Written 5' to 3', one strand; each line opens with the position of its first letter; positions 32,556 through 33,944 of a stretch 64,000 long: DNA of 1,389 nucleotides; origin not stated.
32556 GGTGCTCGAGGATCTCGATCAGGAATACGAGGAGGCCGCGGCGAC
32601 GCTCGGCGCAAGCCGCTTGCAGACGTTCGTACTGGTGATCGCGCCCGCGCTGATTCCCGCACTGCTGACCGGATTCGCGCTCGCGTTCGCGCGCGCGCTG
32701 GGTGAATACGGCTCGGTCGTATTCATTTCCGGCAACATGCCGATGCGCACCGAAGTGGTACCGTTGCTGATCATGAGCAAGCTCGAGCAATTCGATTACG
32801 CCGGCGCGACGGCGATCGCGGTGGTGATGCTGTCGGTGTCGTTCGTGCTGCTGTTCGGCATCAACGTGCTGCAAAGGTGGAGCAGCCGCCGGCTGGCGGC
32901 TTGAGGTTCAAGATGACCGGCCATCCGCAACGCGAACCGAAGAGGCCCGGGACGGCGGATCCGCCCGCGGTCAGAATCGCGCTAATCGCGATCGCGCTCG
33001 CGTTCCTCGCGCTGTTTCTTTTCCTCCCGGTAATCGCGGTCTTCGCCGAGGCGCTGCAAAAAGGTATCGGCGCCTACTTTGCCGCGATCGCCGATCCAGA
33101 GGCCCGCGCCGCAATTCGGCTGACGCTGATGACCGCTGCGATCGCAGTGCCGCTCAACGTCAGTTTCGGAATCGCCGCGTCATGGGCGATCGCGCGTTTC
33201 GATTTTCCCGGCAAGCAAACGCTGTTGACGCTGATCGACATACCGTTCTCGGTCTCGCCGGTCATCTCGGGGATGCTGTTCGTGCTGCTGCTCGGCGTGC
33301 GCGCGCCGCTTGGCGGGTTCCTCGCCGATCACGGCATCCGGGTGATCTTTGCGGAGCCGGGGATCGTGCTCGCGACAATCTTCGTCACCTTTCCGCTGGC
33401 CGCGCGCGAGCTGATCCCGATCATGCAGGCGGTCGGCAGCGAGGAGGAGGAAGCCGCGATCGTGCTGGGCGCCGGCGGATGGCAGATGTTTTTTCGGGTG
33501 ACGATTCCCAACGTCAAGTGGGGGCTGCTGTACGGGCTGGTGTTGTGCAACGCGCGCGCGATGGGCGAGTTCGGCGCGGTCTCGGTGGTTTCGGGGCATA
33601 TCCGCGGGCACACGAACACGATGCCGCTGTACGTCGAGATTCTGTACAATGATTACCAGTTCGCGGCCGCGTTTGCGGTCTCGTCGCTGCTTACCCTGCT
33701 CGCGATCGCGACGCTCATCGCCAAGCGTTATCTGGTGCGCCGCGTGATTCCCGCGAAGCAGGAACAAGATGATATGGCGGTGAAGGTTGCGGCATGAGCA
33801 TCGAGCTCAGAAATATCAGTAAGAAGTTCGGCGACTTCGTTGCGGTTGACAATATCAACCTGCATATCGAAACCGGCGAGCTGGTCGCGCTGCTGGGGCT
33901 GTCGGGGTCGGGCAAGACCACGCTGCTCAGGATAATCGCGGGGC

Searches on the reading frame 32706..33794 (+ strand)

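Call 28: search_protein_families(library=pfam, proteins=[window:32706-33794:+], max_evalue=0.001)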
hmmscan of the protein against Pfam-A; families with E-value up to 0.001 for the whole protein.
window:32706-33794:+ (363 aa): 1 family
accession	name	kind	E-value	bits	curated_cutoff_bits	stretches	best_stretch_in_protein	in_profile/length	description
PF00528.27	BPD_transp_1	-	6.7e-11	42.7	26.4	1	156-347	2-182/184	Binding-protein-dependent transport system inner membrane component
